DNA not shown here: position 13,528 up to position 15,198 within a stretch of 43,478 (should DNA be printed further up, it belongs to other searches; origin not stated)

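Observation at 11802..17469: TerB-N/TerB-C + DUF2791 (BrxD-like) ATPase + Lhr/BrxHI-like helicase cassette: Shango-type defence candidate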

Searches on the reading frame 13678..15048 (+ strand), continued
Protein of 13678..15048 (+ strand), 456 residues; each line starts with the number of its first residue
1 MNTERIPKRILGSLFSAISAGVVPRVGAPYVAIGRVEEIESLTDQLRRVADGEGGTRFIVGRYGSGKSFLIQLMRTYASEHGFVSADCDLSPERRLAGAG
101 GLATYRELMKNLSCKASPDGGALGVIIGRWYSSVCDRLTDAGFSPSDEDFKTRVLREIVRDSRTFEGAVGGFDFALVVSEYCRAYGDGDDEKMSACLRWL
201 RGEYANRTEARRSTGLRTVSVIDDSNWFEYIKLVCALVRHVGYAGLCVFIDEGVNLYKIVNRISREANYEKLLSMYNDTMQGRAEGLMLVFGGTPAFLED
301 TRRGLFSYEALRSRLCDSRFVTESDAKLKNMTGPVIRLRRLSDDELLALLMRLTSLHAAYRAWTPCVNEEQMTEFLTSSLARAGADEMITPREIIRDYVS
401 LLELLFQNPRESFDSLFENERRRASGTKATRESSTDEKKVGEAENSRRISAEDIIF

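Call 70: search_dna_similar(query=window:13678-15048:+, collection=plasmids, mode=protein, max_rows=40, rows=spread)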
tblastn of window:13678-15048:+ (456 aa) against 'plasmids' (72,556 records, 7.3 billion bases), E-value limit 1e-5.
Records with a match: 696; places in all: 701; records where one place covers at least 80% of the query: 689.
Best place of each record, by identity: <60% 696.
By first word of the organism name: Klebsiella 449; Salmonella 144; Escherichia 14; Sulfitobacter 7; Phaeobacter 5; Azospirillum 4; Raoultella 4; Bradyrhizobium 4; Paracoccus 3; Burkholderia 3; and 48 more.
By predicted mobility (MOB-suite, as given by PLSDB): conjugative 542; non-mobilizable 109; mobilizable 45.
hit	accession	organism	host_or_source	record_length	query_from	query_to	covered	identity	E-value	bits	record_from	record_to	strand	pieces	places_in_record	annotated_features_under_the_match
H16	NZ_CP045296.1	Paenibacillus cellulositrophicus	cell culture,Thai soil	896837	1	416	91%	48.2%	5e-126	410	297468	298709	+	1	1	ATP-binding protein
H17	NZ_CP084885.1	Natrinema zhouii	pure culture,Salt mine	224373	13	436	93%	39.3%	7e-94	317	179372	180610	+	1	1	ATP-binding protein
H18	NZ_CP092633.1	Klebsiella variicola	Philodendron erubescens,Pure ...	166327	1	437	96%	37.2%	2e-82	284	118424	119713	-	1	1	ATP-binding protein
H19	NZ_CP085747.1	Enterobacter hormaechei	Homo sapiens,tracheal aspirate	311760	1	437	96%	37.0%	9e-82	282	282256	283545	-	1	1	ATP-binding protein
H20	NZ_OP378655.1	Klebsiella pneumoniae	-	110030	1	437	96%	37.0%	9e-82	282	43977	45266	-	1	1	ATP-binding protein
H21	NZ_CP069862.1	Klebsiella pneumoniae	Homo sapiens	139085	1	437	96%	37.0%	9e-82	282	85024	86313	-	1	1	ATP-binding protein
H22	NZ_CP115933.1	Klebsiella pneumoniae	Homo sapiens,indwelling urinary catheter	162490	1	437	96%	37.0%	9e-82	282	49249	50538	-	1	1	ATP-binding protein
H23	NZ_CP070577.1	Klebsiella pneumoniae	Homo sapiens,pressure ulcer swab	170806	1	437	96%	37.0%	9e-82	282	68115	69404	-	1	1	ATP-binding protein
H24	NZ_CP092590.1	Klebsiella pneumoniae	Homo sapiens,sputum culture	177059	1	437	96%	37.0%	9e-82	282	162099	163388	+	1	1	ATP-binding protein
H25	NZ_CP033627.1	Klebsiella pneumoniae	Homo sapiens,rectal swab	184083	1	437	96%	37.0%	9e-82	282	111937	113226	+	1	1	ATP-binding protein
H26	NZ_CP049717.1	Klebsiella pneumoniae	Canis lupus familiaris,urine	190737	1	437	96%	37.0%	9e-82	282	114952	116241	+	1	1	ATP-binding protein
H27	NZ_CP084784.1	Klebsiella quasipneumoniae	-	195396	1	437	96%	37.0%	9e-82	282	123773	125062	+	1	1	ATP-binding protein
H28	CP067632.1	Klebsiella pneumoniae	Homo sapiens,urine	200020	1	437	96%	37.0%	9e-82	282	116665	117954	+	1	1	ATP-binding protein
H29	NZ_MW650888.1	Klebsiella pneumoniae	-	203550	1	437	96%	37.0%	9e-82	282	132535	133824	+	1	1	ATP-binding protein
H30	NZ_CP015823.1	Klebsiella pneumoniae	Homo sapiens,blood,blood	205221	1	437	96%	37.0%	9e-82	282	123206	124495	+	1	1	ATP-binding protein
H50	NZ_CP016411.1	Salmonella enterica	chicken breast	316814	1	445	98%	35.3%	3e-81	281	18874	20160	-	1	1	ATP-binding protein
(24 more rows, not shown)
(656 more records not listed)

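Call 72: get_annotated_region(hit=H20, flank=7000)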
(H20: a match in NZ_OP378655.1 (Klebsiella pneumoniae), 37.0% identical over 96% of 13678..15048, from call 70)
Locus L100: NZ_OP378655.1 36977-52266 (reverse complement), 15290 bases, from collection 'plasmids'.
description: Klebsiella pneumoniae strain KLP00172 plasmid pKLP00172_3, complete sequence
organism: Klebsiella pneumoniae (NCBI taxid 573)
taxonomy: Bacteria; Pseudomonadota; Gammaproteobacteria; Enterobacterales; Enterobacteriaceae; Klebsiella; Klebsiella pneumoniae
host: -; source: -; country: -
typing (MOB-suite, as given by PLSDB): conjugative; replicon IncX3; relaxase MOBP; mating-pair formation MPF_T
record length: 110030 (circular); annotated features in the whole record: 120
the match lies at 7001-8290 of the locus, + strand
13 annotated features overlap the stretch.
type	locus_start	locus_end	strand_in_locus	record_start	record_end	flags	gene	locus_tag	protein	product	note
CDS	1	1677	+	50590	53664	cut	lacZ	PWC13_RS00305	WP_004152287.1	beta-galactosidase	-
CDS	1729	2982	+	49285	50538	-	lacY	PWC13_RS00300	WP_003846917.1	lactose permease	-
CDS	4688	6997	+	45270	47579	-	-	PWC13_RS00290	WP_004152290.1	TerB N-terminal domain-containing protein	-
CDS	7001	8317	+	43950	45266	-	-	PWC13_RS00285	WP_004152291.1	ATP-binding protein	-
CDS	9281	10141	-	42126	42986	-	-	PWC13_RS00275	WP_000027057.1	broad-spectrum class A beta-lactamase TEM-1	-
predicted_resistance_gene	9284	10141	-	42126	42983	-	blaTEM-1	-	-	broad-spectrum class A beta-lactamase TEM-1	predicted by amrfinderplus; class BETA-LACTAM; identity 100.0%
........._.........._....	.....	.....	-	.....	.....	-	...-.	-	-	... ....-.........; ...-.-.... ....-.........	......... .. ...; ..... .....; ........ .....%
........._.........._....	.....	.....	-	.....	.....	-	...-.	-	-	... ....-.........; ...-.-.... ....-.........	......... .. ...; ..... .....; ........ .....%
CDS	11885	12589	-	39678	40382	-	-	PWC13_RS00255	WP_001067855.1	IS6-like element IS26 family transposase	GO:0006313 - DNA transposition [Evidence IEA]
CDS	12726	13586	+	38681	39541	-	-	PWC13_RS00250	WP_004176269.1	broad-spectrum class A beta-lactamase SHV-11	-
predicted_resistance_gene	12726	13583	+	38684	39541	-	blaSHV-11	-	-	broad-spectrum class A beta-lactamase SHV-11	predicted by amrfinderplus; class BETA-LACTAM; identity 100.0%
CDS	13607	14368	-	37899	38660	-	-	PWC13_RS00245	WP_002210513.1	DeoR/GlpR family DNA-binding transcription regulator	-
CDS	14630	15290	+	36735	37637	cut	ltnD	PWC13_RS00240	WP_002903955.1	L-threonate dehydrogenase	GO:0005975 - carbohydrate metabolic process [Evidence IEA]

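Call 73: get_annotated_region(hit=H50, flank=7000)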
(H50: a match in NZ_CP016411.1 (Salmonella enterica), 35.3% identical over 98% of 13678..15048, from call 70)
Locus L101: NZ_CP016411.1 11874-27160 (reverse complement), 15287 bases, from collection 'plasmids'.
description: Salmonella enterica subsp. enterica serovar Infantis strain N55391 plasmid pN55391, complete sequence
organism: Salmonella enterica (NCBI taxid 595)
taxonomy: Bacteria; Pseudomonadota; Gammaproteobacteria; Enterobacterales; Enterobacteriaceae; Salmonella; Salmonella enterica
host: -; source: chicken breast; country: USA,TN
typing (MOB-suite, as given by PLSDB): conjugative; replicon IncFIB; relaxase MOBP,MOBP; mating-pair formation MPF_I
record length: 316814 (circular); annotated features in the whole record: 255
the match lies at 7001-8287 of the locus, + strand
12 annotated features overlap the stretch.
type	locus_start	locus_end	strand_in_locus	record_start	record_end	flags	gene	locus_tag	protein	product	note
CDS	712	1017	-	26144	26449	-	-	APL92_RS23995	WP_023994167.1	type II toxin-antitoxin system RelE/ParE family toxin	GO:0030541 - plasmid partitioning [Evidence IEA]; GO:0051290 - protein heterotetramerization [Evidence IEA]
CDS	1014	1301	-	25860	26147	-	-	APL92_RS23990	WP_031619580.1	damage-inducible protein J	-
CDS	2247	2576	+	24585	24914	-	-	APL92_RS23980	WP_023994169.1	hypothetical protein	-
CDS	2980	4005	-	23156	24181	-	-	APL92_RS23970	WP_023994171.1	IS110 family transposase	-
CDS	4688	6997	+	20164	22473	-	-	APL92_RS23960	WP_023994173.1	TerB N-terminal domain-containing protein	-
CDS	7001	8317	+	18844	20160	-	-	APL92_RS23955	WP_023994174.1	ATP-binding protein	-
CDS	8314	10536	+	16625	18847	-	-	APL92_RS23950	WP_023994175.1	DEAD/DEAH box helicase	-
CDS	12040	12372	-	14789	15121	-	-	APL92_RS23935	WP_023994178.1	type II toxin-antitoxin system PemK/MazF family toxin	-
CDS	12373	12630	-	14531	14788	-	-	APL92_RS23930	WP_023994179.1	hypothetical protein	-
CDS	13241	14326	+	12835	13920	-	-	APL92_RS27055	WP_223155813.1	hypothetical protein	-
CDS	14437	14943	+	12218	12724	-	-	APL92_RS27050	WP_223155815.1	hypothetical protein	-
CDS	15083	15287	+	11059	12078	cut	-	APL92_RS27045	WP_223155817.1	hypothetical protein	-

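Call 75: search_protein_families(library=pfam, proteins=[L101:4688-6997:+, L098:6385-7986:+, L099:6274-7995:+], max_evalue=0.01)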
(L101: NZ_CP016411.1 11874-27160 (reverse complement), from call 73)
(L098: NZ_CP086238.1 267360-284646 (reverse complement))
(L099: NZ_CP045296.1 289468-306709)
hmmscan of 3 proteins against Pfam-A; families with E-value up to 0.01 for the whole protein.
L101:4688-6997:+ (769 aa): 3 families
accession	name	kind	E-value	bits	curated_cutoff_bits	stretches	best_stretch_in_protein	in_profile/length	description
PF13208.11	TerB_N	-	2.3e-47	161.9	25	1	98-309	2-207/207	TerB N-terminal domain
PF15615.11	TerB_C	-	2.1e-27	96.6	26.3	1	644-768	10-148/148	TerB-C domain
PF05099.18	TerB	-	1e-07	32.7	24.4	1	519-624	7-113/118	Tellurite resistance protein TerB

L098:6385-7986:+ (533 aa): 2 families
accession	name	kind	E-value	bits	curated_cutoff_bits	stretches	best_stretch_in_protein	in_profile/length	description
PF13208.11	TerB_N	-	8.1e-24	85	25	1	60-265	4-190/207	TerB N-terminal domain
PF15615.11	TerB_C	-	8.8e-16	58.9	26.3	1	393-524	5-147/148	TerB-C domain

L099:6274-7995:+ (573 aa): 2 families
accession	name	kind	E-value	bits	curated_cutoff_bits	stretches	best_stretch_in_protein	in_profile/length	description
PF13208.11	TerB_N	-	4.1e-38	131.6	25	1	43-243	28-204/207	TerB N-terminal domain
PF15615.11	TerB_C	-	4.8e-17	63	26.3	2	471-571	64-147/148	TerB-C domain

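Call 76: search_protein_families(library=padloc, proteins=[L101:4688-6997:+, L101:7001-8317:+, L101:8314-10536:+], max_evalue=1e-10)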
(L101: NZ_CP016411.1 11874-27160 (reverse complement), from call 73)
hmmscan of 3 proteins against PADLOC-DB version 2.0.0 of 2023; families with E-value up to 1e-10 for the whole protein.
L101:4688-6997:+ (769 aa): 1 family
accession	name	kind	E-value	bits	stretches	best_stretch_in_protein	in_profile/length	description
PDLC03958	SngA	-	1.1e-101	340.1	1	41-768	12-524/528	-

L101:7001-8317:+ (438 aa): 2 families
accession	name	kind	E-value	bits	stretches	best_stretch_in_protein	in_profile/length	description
PDLC03959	SngB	-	1.6e-185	615.4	1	1-438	1-439/439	-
PDLC02494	BrxD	-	2.5e-43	146.8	1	6-400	4-404/440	BrxD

L101:8314-10536:+ (740 aa): 23 families
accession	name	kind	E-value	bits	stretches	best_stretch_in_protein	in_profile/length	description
PDLC03960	SngC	-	2.4e-278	923.7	1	2-729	3-719/720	-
PDLC02503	BrxHI|BrxHII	-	4.6e-115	383.5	1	3-732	3-693/698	BrxHI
PDLC02501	BrxHI|BrxHII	-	8.2e-71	237.3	1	19-603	19-584/925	BrxHI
PDLC02897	DpdJ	-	2.5e-30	103.1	1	5-363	82-451/1570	DpdJ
PDLC00037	DruE3|DruE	-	4.2e-23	79.1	1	39-206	118-309/2055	SNF2 family N-terminal domain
PDLC02864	DpdF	-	6e-22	76.2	1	21-386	20-351/610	DpdF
PDLC00035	DruE3|DruE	-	7.6e-21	71.6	1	37-200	117-303/1460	SNF2 family N-terminal domain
PDLC03928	PsyrT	-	1.1e-19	68.3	1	20-195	19-187/689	-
PDLC02861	DpdF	-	1.7e-19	67.6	1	21-415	26-385/611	DpdF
PDLC00036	DruE3|DruE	-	1.9e-19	66.3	1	31-200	100-289/2023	SNF2 family N-terminal domain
PDLC02870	DpdF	-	3e-17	60.3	0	262-370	226-327/534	DpdF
PDLC02896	DpdJ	-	1e-14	51.3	0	33-89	169-235/1487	DpdJ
PDLC01252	Cas3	-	7.8e-13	46.5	1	42-365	2-290/324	CAS-I; effector_G3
PDLC00015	DruE2|DruE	-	1.4e-12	44.1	0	326-367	1177-1218/1887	SNF2 family N-terminal domain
PDLC00187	HamB1|HamB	-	2.6e-12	43.9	0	36-285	153-400/851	DEAD-box helicase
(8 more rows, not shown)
